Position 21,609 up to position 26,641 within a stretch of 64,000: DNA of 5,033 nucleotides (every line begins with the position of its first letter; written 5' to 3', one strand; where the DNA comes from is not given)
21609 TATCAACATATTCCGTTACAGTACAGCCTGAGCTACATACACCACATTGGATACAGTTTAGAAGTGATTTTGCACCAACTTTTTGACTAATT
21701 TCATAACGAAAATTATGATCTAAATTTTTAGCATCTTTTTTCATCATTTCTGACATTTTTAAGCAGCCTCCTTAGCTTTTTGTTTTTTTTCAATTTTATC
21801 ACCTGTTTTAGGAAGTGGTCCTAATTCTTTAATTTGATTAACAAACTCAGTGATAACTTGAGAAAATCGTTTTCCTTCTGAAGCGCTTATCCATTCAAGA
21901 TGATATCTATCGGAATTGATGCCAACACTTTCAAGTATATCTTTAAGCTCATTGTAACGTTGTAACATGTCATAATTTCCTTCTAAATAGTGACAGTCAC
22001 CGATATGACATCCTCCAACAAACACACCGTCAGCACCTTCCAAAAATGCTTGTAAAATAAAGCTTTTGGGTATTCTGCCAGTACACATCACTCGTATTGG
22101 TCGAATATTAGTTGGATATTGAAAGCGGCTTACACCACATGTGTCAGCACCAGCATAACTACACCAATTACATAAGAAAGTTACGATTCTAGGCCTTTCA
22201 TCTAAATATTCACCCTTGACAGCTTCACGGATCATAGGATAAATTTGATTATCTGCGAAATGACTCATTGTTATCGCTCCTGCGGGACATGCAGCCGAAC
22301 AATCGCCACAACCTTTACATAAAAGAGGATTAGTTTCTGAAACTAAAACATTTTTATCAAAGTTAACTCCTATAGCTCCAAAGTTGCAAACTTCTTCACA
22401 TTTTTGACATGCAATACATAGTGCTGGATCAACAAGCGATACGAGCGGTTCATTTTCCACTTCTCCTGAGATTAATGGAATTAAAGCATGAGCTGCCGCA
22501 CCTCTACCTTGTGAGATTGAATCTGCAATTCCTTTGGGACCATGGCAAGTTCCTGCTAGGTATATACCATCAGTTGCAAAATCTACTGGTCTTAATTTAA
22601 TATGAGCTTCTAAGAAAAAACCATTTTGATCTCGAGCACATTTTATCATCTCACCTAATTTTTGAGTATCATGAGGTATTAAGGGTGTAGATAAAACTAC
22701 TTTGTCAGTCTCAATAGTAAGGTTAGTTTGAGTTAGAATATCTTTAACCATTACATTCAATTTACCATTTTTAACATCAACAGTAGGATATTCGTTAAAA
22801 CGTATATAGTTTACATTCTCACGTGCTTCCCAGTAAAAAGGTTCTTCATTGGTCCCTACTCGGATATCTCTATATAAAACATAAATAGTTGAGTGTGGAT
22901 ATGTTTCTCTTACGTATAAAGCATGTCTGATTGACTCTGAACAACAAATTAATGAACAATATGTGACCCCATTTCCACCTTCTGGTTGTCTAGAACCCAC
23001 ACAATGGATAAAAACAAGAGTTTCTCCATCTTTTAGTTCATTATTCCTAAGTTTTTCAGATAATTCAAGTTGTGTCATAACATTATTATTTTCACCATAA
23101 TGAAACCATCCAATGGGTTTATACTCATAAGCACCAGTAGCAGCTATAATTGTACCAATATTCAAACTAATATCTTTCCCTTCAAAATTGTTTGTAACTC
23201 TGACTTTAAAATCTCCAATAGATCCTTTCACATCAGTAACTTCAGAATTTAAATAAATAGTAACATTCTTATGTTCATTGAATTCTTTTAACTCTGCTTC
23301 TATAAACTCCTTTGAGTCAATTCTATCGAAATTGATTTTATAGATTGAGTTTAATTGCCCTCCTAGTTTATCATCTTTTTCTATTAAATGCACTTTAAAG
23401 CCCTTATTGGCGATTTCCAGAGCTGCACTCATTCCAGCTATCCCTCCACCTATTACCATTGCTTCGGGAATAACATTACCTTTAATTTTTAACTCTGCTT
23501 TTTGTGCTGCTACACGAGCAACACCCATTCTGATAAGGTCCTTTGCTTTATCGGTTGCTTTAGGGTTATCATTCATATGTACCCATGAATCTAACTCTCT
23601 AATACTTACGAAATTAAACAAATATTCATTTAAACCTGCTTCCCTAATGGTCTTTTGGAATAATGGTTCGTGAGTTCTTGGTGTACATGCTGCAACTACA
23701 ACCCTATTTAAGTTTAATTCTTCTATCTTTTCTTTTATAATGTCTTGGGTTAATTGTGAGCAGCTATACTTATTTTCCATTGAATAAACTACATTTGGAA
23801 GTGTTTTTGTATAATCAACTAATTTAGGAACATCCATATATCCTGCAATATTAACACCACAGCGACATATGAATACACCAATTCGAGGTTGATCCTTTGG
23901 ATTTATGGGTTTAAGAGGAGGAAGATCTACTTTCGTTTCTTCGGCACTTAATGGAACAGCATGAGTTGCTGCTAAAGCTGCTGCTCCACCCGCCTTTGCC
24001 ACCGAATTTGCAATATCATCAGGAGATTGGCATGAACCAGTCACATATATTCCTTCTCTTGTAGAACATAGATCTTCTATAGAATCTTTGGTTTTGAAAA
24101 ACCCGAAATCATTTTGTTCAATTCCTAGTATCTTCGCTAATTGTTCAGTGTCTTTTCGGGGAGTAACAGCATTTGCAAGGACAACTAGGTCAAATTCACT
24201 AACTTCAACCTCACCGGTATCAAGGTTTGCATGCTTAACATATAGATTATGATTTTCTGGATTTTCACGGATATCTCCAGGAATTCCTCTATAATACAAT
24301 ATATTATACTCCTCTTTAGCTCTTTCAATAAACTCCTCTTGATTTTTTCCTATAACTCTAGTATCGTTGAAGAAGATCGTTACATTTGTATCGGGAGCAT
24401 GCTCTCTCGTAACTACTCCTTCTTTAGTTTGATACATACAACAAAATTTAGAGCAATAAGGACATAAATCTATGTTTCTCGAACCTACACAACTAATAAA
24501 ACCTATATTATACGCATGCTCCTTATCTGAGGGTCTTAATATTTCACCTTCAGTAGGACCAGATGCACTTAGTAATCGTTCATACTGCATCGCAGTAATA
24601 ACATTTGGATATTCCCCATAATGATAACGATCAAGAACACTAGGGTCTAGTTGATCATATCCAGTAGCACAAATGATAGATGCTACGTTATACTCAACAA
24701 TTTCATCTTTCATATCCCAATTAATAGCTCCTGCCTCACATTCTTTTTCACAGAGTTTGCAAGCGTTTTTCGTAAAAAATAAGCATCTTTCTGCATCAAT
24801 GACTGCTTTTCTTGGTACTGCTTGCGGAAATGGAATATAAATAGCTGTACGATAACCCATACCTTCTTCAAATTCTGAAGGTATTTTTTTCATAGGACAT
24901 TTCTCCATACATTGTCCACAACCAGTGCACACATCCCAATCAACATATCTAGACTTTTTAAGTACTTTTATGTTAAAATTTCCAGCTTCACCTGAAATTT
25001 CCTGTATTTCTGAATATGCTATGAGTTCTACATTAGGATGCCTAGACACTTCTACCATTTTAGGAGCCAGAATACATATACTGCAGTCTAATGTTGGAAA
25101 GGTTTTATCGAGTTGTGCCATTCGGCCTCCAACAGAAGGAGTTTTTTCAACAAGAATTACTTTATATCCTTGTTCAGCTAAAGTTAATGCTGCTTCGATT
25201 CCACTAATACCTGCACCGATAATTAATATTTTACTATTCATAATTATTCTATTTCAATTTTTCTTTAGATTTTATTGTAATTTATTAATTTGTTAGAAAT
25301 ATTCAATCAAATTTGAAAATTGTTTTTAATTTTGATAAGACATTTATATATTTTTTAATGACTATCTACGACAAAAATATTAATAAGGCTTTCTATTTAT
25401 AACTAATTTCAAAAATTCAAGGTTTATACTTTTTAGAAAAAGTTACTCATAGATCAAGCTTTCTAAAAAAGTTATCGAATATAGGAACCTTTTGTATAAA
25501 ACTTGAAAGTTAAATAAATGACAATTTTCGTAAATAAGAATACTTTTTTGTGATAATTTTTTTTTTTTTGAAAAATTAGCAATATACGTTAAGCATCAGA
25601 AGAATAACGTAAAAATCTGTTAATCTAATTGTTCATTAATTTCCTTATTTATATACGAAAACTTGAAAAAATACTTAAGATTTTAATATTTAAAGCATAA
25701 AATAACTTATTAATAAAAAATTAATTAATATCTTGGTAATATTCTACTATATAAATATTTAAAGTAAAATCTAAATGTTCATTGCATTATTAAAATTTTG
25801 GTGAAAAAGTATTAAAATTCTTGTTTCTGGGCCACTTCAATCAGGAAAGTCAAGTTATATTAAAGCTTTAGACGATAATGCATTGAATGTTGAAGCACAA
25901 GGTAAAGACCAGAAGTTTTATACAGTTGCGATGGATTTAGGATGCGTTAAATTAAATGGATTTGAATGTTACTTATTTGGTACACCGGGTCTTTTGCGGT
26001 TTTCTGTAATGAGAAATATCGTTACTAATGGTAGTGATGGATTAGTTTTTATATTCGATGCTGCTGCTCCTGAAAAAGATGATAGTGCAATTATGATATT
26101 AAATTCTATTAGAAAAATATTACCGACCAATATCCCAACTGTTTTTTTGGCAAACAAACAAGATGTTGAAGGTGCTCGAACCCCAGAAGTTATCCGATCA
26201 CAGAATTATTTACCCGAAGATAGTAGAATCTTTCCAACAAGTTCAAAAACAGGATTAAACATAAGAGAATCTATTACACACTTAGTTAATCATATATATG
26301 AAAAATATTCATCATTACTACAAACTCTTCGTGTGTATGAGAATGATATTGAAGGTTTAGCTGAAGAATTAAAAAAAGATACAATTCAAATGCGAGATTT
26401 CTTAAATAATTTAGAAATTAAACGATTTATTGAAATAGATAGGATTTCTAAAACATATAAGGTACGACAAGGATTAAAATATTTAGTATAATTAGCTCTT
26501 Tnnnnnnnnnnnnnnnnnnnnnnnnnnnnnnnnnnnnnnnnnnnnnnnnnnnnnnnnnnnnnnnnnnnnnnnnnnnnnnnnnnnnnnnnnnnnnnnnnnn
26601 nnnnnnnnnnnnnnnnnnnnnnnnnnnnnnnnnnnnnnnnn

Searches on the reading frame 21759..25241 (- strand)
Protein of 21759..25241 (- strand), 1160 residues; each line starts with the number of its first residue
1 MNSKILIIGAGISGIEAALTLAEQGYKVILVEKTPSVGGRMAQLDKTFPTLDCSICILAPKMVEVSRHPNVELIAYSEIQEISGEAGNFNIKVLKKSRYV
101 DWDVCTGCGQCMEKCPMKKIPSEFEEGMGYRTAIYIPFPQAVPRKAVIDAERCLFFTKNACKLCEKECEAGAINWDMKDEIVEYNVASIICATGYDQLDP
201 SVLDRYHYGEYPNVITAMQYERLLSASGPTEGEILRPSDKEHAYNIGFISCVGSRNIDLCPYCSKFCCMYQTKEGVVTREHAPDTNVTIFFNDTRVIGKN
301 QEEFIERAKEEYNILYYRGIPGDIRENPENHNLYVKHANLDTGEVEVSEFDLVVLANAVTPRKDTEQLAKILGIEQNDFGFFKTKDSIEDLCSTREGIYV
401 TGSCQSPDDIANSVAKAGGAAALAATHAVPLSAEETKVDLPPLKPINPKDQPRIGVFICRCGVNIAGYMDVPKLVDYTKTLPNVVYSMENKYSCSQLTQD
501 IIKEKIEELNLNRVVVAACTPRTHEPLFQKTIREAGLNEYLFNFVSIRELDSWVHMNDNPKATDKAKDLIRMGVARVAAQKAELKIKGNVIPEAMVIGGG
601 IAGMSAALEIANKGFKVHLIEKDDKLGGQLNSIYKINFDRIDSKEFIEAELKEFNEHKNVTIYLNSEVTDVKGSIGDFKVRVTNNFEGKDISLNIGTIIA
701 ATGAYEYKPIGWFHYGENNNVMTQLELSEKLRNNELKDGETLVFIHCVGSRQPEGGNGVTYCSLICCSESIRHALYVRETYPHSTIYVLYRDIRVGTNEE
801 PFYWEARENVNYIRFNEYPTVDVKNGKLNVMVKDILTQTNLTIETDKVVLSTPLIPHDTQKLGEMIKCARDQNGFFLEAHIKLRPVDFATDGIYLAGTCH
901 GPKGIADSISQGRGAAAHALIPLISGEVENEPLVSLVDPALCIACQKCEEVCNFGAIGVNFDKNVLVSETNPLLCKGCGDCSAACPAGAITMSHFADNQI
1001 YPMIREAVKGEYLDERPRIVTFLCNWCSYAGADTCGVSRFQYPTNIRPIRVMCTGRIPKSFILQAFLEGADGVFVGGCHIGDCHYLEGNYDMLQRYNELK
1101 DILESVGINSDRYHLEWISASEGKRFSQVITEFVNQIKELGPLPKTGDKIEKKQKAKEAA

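Call 68: search_protein_families(library=pfam, proteins=[window:21759-25241:-], max_evalue=0.0001)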
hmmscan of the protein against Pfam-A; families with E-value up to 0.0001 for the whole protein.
window:21759-25241:- (1160 aa): 24 families
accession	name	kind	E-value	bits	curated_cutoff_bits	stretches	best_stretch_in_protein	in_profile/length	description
PF02662.21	FlpD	-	1.3e-51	174.2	22.3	1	1019-1141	1-123/123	Methyl-viologen-reducing hydrogenase, delta subunit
PF07992.20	Pyr_redox_2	-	4.2e-24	85.9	26.1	2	595-733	4-138/291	Pyridine nucleotide-disulphide oxidoreductase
PF13450.12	NAD_binding_8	-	4.8e-20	72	21.9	2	596-633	1-38/68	NAD(P)-binding Rossmann-like domain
PF12831.13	FAD_oxidored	-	9.9e-19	68.4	27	2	5-42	2-39/416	FAD dependent oxidoreductase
PF01266.30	DAO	-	1.9e-18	67.6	27.9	2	595-628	3-37/353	FAD dependent oxidoreductase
PF00890.30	FAD_binding_2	-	2.7e-16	60.2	20.4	2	595-630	3-38/414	FAD binding domain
PF00037.32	Fer4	-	1e-14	54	21.1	1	99-117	2-20/24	4Fe-4S binding domain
PF01134.28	GIDA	-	1.5e-12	47.8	22.1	2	4-42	1-29/391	Glucose inhibited division protein A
PF13738.12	Pyr_redox_3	-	2.8e-12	46.9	30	1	593-703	166-266/305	Pyridine nucleotide-disulphide oxidoreductase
PF00070.33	Pyr_redox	-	1.7e-11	44.9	22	0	4-40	1-36/82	Pyridine nucleotide-disulphide oxidoreductase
PF03486.20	HI0933_like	-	1.8e-11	44.4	50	0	594-630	3-39/244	HI0933-like protein Rossmann domain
PF01593.30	Amino_oxidase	-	4.8e-11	43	19.8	0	601-634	1-34/443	Flavin containing amine oxidoreductase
PF12837.12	Fer4_6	-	5.3e-11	42.4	25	0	969-990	3-24/24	4Fe-4S binding domain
PF13187.11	Fer4_9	-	6.3e-10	39.4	27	1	942-990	2-52/52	4Fe-4S dicluster domain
PF01946.23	Thi4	-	6.9e-10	39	26.2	0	2-42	17-58/235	Thi4 family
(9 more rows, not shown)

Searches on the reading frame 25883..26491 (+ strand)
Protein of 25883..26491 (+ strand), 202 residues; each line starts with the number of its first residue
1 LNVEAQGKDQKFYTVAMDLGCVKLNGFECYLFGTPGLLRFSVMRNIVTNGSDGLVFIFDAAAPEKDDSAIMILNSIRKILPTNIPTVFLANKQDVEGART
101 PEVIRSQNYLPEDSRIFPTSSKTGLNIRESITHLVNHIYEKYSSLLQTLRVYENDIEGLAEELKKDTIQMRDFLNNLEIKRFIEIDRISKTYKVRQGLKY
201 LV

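Call 68: search_protein_families(library=pfam, proteins=[window:25883-26491:+], max_evalue=0.0001)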
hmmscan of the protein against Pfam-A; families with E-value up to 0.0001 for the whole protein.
window:25883-26491:+ (202 aa): 1 family
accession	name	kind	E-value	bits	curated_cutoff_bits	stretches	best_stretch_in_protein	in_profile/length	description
PF00071.28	Ras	-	6.7e-07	29.5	21.6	1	29-139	50-161/162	Ras family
